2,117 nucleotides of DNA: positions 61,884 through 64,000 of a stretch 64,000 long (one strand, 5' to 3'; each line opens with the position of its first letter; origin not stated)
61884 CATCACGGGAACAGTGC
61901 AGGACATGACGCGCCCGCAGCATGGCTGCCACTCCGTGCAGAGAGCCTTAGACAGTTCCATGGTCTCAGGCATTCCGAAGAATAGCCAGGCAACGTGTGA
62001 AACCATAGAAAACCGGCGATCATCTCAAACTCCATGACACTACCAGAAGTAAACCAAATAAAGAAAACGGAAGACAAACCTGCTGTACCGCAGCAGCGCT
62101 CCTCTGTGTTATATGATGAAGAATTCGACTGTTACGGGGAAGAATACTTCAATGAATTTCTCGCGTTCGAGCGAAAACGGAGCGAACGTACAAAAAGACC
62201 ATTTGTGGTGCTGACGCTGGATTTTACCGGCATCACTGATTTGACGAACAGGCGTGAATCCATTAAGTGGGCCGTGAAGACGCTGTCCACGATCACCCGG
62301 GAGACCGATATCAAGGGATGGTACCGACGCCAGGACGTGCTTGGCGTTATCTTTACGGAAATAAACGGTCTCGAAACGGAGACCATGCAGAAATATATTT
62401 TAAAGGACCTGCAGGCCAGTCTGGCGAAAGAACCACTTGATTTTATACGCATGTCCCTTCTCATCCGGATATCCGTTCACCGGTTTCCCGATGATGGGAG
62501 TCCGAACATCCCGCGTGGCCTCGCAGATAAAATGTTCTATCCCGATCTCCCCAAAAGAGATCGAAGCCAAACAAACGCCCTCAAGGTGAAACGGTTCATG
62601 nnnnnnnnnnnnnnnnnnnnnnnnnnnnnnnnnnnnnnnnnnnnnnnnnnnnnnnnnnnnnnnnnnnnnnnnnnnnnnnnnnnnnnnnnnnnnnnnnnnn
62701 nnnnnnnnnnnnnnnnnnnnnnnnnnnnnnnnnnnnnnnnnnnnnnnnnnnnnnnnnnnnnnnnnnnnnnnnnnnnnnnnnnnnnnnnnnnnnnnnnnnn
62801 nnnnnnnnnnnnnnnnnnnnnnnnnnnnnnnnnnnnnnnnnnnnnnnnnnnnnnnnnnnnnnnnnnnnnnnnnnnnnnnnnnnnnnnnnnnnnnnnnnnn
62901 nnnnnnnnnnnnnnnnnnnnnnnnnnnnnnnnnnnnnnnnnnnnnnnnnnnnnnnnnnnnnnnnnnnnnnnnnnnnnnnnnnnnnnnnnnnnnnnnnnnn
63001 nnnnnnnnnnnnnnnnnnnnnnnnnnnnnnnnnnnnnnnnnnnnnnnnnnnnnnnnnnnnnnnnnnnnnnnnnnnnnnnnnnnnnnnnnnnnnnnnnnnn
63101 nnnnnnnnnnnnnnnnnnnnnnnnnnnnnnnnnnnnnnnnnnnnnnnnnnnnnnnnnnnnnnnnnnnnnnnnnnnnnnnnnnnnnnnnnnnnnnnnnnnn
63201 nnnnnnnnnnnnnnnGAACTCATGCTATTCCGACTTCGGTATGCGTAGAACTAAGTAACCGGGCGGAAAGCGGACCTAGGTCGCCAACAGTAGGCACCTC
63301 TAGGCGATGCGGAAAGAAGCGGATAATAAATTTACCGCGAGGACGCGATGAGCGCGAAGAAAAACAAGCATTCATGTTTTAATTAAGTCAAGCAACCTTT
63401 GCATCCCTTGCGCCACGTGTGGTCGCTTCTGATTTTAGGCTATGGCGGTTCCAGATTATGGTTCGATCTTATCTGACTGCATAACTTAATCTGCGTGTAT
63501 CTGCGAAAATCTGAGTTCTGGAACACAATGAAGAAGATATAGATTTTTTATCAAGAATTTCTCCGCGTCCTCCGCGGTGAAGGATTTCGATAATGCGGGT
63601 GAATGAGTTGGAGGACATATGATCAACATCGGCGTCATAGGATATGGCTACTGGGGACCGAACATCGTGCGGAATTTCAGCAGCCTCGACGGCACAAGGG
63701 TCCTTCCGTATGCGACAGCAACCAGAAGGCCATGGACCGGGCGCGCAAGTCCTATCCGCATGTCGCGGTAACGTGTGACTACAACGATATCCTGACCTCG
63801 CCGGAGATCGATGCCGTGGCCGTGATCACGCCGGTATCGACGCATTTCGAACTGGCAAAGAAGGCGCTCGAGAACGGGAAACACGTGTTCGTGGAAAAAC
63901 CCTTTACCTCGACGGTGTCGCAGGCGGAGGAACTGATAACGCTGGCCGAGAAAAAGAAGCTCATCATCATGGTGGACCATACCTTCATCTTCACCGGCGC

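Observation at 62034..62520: Priming glycosyltransferase fused to a degenerate GGDEF domain retaining an RxxD site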

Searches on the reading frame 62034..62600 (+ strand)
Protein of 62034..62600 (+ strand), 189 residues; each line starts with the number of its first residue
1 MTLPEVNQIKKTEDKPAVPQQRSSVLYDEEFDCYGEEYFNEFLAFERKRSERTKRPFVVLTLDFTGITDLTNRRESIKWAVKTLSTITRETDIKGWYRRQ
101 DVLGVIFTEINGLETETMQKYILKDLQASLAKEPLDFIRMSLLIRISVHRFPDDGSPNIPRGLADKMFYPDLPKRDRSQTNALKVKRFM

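Call 3: search_protein_families(library=pfam, proteins=[window:62034-62600:+], max_evalue=10)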
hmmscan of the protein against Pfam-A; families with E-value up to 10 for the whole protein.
window:62034-62600:+ (189 aa): 1 family
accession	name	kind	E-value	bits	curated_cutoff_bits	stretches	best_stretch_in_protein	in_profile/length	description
PF00990.26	GGDEF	-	0.13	12.4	23.8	1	37-136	13-120/161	Diguanylate cyclase, GGDEF domain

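Call 4: search_protein_families(library=ncbifam, proteins=[window:62034-62600:+], max_evalue=10)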
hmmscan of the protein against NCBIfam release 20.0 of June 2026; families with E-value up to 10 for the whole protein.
window:62034-62600:+ (189 aa): 0 families

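Call 11: search_solved_structures(query=A2, max_evalue=10, show_alignments=3)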
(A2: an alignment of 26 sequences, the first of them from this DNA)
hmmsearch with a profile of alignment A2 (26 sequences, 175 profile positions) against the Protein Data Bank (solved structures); distinct sequences matched with E-value up to 10: 15.
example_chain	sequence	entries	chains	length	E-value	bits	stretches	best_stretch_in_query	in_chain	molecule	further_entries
6zxm_A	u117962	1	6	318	0.015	18.1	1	20-133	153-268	Putative GGDEF/response regulator receiver domain protein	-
5euh_A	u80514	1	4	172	0.024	17.5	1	29-124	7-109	Putative GGDEF domain membrane protein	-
3i5c_A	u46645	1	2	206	0.029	17.2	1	13-71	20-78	Fusion of General control protein GCN4 and WSPR response regulator protein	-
9t28_A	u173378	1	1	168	0.12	15.2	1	27-87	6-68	diguanylate cyclase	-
3i5b_A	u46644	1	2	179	0.14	15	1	28-87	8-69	WspR response regulator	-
3bre_A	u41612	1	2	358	0.19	14.5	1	24-71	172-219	Probable two-component response regulator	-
7e6g_A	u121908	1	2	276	0.27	14.1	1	28-93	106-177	Putative GGDEF domain protein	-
3i5a_A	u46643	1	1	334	0.27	14.1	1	25-71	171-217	Response regulator/GGDEF domain protein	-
6et7_A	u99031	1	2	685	0.32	13.8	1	20-94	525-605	Diguanylate cyclase (GGDEF) domain-containing protein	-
5llw_B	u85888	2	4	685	0.37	13.6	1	22-94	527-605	Diguanylate cyclase (GGDEF) domain-containing protein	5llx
6khu_A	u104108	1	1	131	0.42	13.4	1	29-129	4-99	Diguanylate cyclase/phosphodiesterase-domain containing protein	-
4jpb_B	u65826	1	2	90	0.54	13.1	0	43-87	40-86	Methyl-accepting chemotaxis protein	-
5xgb_A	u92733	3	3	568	0.86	12.4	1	14-90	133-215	Uncharacterized protein | Uncharacterized protein PA0861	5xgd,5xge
5k5z_A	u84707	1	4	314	0.86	12.4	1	93-149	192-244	ParA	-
5u1j_B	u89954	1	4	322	0.9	12.4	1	93-149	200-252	Uncharacterized protein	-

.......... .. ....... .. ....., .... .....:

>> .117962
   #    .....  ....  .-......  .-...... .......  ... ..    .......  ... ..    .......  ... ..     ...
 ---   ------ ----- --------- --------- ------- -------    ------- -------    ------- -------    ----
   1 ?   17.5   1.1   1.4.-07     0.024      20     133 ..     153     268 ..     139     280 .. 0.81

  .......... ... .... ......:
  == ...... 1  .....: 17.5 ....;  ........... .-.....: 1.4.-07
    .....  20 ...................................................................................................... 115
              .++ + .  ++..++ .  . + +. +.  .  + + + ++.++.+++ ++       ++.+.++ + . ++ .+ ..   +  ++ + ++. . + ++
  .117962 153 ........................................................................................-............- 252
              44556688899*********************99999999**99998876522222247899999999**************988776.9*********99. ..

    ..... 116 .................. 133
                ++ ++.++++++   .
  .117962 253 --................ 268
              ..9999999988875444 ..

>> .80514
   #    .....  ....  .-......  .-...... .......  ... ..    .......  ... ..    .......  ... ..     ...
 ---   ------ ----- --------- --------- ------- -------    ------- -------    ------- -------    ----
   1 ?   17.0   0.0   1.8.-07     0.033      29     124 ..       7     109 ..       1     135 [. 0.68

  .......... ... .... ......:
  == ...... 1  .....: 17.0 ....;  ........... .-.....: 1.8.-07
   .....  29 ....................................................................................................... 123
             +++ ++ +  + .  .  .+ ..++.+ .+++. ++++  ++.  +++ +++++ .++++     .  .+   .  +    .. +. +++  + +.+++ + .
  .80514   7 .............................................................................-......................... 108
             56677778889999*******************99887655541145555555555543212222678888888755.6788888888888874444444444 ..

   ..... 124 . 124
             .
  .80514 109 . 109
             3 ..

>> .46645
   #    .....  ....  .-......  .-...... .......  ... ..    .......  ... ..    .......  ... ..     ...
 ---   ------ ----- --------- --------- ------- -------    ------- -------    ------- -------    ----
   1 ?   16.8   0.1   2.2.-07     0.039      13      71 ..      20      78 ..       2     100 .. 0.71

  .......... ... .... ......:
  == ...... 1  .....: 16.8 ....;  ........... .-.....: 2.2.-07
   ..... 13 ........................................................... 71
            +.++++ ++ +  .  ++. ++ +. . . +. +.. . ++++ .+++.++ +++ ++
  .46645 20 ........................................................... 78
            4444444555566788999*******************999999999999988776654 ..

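Call 37: search_protein_representatives(alignment_id=A2)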
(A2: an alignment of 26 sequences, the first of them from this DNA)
Query: 26 sequences, 175 profile positions. Proteins with E-value up to 0.001 (for the whole library): 3253; up to 1e-10: 1769; up to 1e-30: 330. The best 150 are listed.
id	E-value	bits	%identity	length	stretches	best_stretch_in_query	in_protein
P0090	1.4e-78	278.8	-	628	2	14-171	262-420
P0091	1.4e-69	249.5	-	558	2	20-166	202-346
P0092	1.8e-57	210.0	-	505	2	25-170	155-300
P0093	1.1e-47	178.2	-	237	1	13-174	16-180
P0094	4.2e-47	176.3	-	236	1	39-172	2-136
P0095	2.1e-46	174.0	-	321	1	39-173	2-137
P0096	2.6e-46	173.7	-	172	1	21-174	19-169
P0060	3.3e-46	173.4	-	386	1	20-171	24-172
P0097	6.1e-46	172.5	-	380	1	13-175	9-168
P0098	6.3e-46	172.5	-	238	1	27-174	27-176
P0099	3.3e-45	170.1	-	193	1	27-170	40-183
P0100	6.1e-45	169.3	-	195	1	26-172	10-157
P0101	1.2e-44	168.3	-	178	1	30-172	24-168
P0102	5.3e-44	166.2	-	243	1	28-175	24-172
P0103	5.6e-44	166.1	-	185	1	25-174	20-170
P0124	9.8e-42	158.8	-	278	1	13-173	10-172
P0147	3.2e-40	153.9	-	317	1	24-157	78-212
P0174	1.6e-38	148.4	-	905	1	15-172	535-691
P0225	2.4e-36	141.3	-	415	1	11-158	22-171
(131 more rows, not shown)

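Call 38: search_protein_families(library=pfam, proteins=[P0090, P0091, P0092, P0174, P0096, P0093, P0147, P0225, P0095, P0124], max_evalue=0.01)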
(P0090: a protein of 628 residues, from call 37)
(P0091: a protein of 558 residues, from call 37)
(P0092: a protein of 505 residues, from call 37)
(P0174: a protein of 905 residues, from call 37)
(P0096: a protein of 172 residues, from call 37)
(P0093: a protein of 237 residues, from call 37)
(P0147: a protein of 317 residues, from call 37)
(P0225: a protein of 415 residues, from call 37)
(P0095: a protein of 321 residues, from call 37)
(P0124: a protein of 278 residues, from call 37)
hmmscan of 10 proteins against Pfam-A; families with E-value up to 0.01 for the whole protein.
P0090 (628 aa): 1 family
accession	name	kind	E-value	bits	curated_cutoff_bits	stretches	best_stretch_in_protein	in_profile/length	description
PF02397.22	Bac_transf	-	2.8e-64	216.4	27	1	425-622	1-178/179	Bacterial sugar transferase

P0091 (558 aa): 1 family
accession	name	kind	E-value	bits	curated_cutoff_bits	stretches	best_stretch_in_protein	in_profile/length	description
PF02397.22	Bac_transf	-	7.8e-65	218.2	27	1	354-552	1-178/179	Bacterial sugar transferase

P0092 (505 aa): 1 family
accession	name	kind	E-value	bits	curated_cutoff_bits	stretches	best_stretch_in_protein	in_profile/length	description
PF02397.22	Bac_transf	-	1.9e-65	220.2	27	1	308-499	1-178/179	Bacterial sugar transferase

P0174 (905 aa): 4 families
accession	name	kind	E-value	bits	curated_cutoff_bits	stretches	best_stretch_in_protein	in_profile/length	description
PF02397.22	Bac_transf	-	1e-66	224.3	27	1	700-899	1-178/179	Bacterial sugar transferase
PF00696.33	AA_kinase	-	5.4e-54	183.8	24.9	1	42-327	3-234/234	Amino acid kinase family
PF22468.2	ACT_9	-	7.9e-13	48.4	27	1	439-499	1-61/61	ACT domain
PF13840.12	ACT_7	-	0.004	17.4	27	0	386-416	36-65/65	ACT domain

P0096 (172 aa): 0 families

P0093 (237 aa): 0 families

P0147 (317 aa): 1 family
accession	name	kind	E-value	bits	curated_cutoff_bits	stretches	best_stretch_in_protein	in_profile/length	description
PF02397.22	Bac_transf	-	9.4e-20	71.3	27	1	218-314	1-74/179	Bacterial sugar transferase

P0225 (415 aa): 1 family
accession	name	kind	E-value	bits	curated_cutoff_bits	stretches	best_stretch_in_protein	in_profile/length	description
PF02397.22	Bac_transf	-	2.9e-56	190.3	27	1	195-395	1-178/179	Bacterial sugar transferase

P0095 (321 aa): 1 family
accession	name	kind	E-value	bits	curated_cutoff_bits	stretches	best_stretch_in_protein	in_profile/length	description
PF02397.22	Bac_transf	-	1e-11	45.1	27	1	229-264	63-98/179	Bacterial sugar transferase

P0124 (278 aa): 1 family
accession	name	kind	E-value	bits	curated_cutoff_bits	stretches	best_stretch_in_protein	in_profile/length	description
PF02397.22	Bac_transf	-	1.5e-18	67.4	27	1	180-249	1-65/179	Bacterial sugar transferase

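Call 42: find_related_loci(query=A2, collection=genome_contigs, flank=8000)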
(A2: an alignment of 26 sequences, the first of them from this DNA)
Query A2 (180 aa) in genome_contigs; peptide patterns used: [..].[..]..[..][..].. (x = any residue, [..] = any of these).
141 stretches matched a pattern; 137 encode a relative of the query (tblastn E <= 1e-3); the best 80 are kept; 80 distinct loci.
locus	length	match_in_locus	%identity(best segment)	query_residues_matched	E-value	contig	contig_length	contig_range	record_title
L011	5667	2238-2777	86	1-180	1e-103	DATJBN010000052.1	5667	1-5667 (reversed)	MAG TPA_asm: Syntrophales bacterium isolate SMAG_U15355 k141_2498552, whole genome shotgun sequence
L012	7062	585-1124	86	1-180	1e-102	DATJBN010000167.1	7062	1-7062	MAG TPA_asm: Syntrophales bacterium isolate SMAG_U15355 k141_5460339, whole genome shotgun sequence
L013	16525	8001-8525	51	1-180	1e-52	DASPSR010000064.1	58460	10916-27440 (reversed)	MAG TPA_asm: Nitrospirota bacterium isolate SMAG_U12256 k141_429699, whole genome shotgun sequence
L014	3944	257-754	54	8-179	5e-52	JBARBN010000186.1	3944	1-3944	MAG: Nitrospirota bacterium isolate MFD05764_ilm_asm_bin136 k127_2478404, whole genome shotgun sequence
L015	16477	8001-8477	56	15-179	5e-51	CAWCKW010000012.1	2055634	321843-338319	MAG: Nitrospirota bacterium isolate MFD01872.bin.2.231 genome assembly, contig: contig_23495, whole genome shotgun seque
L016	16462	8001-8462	53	20-179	5e-50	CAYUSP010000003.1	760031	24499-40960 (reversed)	MAG TPA_asm: uncultured Nitrospiraceae bacterium isolate SRP302447_co2_114 genome assembly, contig: NODE_16_length_76003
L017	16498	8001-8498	52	8-179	1e-48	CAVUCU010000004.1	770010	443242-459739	MAG: Nitrospirota bacterium isolate MFD05442.bin.1.86 genome assembly, contig: contig_28021, whole genome shotgun sequen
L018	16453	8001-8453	54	18-174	5e-48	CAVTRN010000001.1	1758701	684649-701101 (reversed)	MAG: Nitrospirota bacterium isolate MFD09567.bin.1.28 genome assembly, contig: contig_27343, whole genome shotgun sequen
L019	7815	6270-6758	53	11-179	2e-45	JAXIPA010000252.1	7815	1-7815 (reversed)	MAG: Nitrospirota bacterium isolate Fractures_MAG_07 c_000000054211, whole genome shotgun sequence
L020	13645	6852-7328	42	14-179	1e-35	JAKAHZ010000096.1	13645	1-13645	MAG: Nitrospirae bacterium isolate WY3.bin154 NODE_7992_length_13645_cov_1.546900, whole genome shotgun sequence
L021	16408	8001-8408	39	23-166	2e-26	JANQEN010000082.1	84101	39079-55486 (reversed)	MAG: Chitinivibrionales bacterium isolate PL23a_bin.29 k99_3665034, whole genome shotgun sequence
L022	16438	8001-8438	38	20-172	2e-25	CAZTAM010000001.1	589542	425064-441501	MAG TPA_asm: uncultured Nitrospiraceae bacterium isolate SRP323723_co1_34 genome assembly, contig: NODE_1_length_589542_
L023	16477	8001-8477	37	14-174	5e-25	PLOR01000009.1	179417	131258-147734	MAG: Bryobacterales bacterium isolate bog_406 73.20120700_S3X.5_contig_167, whole genome shotgun sequence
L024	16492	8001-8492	33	7-172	8e-25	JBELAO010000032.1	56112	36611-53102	MAG: Bryobacteraceae bacterium isolate SPRUCE 95 SPRUCE_95_32, whole genome shotgun sequence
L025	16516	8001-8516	35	1-176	1e-24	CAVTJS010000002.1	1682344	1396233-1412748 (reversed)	MAG: Bryobacterales bacterium isolate MFD05580.bin.2.3 genome assembly, contig: contig_22784, whole genome shotgun seque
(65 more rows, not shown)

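Call 68: predict_structure(alignment_id=A2)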
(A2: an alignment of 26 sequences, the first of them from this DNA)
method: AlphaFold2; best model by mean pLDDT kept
length: 180 residues; sequences in the alignment: 26
mean_pLDDT: 78.6   pTM: 0.70
mean pLDDT of the five models: 78.6, 78.2, 77.6, 77.1, 76.2
residues with pLDDT >= 90: 71; 70-90: 52; 50-70: 43; < 50: 14
segments of 3 or more residues with pLDDT < 50: 158-160, 173-180
pLDDT, mean of each block of 10 residues (from residue 1): 60 60 77 93 92 91 93 91 91 92 91 78 84 71 87 60 58 45
secondary structure, 60 per line:
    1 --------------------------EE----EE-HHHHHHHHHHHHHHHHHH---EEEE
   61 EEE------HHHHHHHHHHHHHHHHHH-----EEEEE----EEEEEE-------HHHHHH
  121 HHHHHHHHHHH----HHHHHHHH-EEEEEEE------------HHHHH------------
elements in order: H36-53 E57-63 H70-87 E93-97 E102-107 H115-131 H136-143 E145-151 H164-168

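Call 70: fold_search(model_id=the predicted structure, library=pdb)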
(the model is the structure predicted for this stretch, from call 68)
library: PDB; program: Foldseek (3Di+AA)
matches with E <= 10: 1120; with E <= 0.001: 50
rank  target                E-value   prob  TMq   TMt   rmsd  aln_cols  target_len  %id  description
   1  4urs_A                9.5e-06  1.00  0.52  0.57   4.4       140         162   21  Crystal Structure of GGDEF domain from T.maritima (released 2014-10-08)
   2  4urg_A                1.2e-05  1.00  0.51  0.59   4.6       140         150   21  Crystal Structure of GGDEF domain from T.maritima (active-like dimer) (released 2014-10-08)
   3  5m3c_A                1.2e-05  1.00  0.49  0.23   4.8       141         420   19  Structure of the hybrid domain (GGDEF-EAL) of PA0575 from Pseudomonas aeruginosa PAO1 at 2.8 Ang. with GTP and Ca2+ bo (released 2017-12-20)
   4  7a7e_A                2.0e-05  1.00  0.51  0.53   4.9       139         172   14  Structure of a delta-N mutant - E232start - of PA1120 (TpbB or YfiN) from Pseudomonas aeruginosa (PAO1) comprising onl (released 2021-07-07)
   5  4urq_U                3.2e-05  1.00  0.51  0.59   3.5       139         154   19  Crystal Structure of GGDEF domain (I site mutant) from T.maritima (released 2014-10-08)
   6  5llx_A                3.8e-05  1.00  0.51  0.16   3.8       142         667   19  Bacteriophytochrome activated diguanylyl cyclase from Idiomarina species A28L with GTP bound (released 2017-03-15)
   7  6d9m                  4.9e-05  1.00  0.49  0.30   6.1       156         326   22  T4-Lysozyme fusion to Geobacter GGDEF (released 2019-04-10)
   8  5llx_B                5.2e-05  1.00  0.53  0.17   5.6       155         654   19  Bacteriophytochrome activated diguanylyl cyclase from Idiomarina species A28L with GTP bound (released 2017-03-15)
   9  6khu                  5.9e-05  1.00  0.52  0.69   2.7       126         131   14  The crystal structure of a DGC protein from Thermotoga maritima (released 2020-07-22)
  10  4urq_V                5.9e-05  1.00  0.50  0.57   3.6       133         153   20  Crystal Structure of GGDEF domain (I site mutant) from T.maritima (released 2014-10-08)
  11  7e6g_A                6.6e-05  1.00  0.50  0.36   5.3       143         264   15  Crystal structure of diguanylate cyclase SiaD in complex with its activator SiaC from Pseudomonas aeruginosa (released 2021-09-22)
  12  6et7_B                6.6e-05  1.00  0.53  0.17   6.0       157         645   20  Activated heterodimer of the bacteriophytochrome regulated diguanylyl cyclase variant - S505V A526V - from Idiomarina  (released 2018-06-13)
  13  5euh_A                7.0e-05  1.00  0.54  0.58   5.2       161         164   16  Crystal structure of the c-di-GMP-bound GGDEF domain of P. fluorescens GcbC (released 2015-12-30)
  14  7a7e_B                7.5e-05  1.00  0.51  0.52   4.9       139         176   14  Structure of a delta-N mutant - E232start - of PA1120 (TpbB or YfiN) from Pseudomonas aeruginosa (PAO1) comprising onl (released 2021-07-07)
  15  5llw_A                7.9e-05  1.00  0.52  0.16   5.8       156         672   18  Bacteriophytochrome activated diguanylyl cyclase from Idiomarina species A28L (released 2017-03-15)
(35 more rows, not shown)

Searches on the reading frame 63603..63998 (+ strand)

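Call 13: search_protein_families(library=ncbifam, proteins=[window:63603-63998:+], max_evalue=0.00001)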
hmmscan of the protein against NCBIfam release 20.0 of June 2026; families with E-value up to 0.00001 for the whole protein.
window:63603-63998:+ (132 aa): 9 families
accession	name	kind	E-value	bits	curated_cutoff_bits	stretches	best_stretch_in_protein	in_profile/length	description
NF008607.0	PRK11579.1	subfamily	4.2e-21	75.3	330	1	44-126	40-122/346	oxidoreductase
NF007574.0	PRK10206.1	equivalog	1.5e-19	70.2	352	1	45-122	42-119/345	oxidoreductase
NF040723.1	UDP-GlcNAcDh_Arch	equivalog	1.5e-17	64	450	1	18-127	12-119/302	UDP-N-acetylglucosamine 3-dehydrogenase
TIGR04380.1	myo_inos_iolG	equivalog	4.3e-16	58.7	355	1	22-124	17-120/330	inositol 2-dehydrogenase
NF052479.1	LevoglcsnDh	equivalog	7.4e-16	57.8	650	1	35-127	40-132/386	levoglucosan dehydrogenase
NF058563.1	BT_2159_fam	equivalog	3.1e-13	49.5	650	1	17-125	11-119/350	disaccharide 3-dehydrogenase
NF041392.1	XylDh_Gfo6_Halo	equivalog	6.1e-13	48.3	350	1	36-125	48-139/350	D-xylose 1-dehydrogenase Gfo6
NF058561.1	BT_2158_fam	equivalog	1.5e-12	46.9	750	1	35-120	61-148/487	glycoside 3-dehydrogenase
NF052679.1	InsChiInosDhIolG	equivalog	3.8e-08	32.7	540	1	35-118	32-115/343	bifunctional inositol 2-dehydrogenase/D-chiro-inositol 1-dehydrogenase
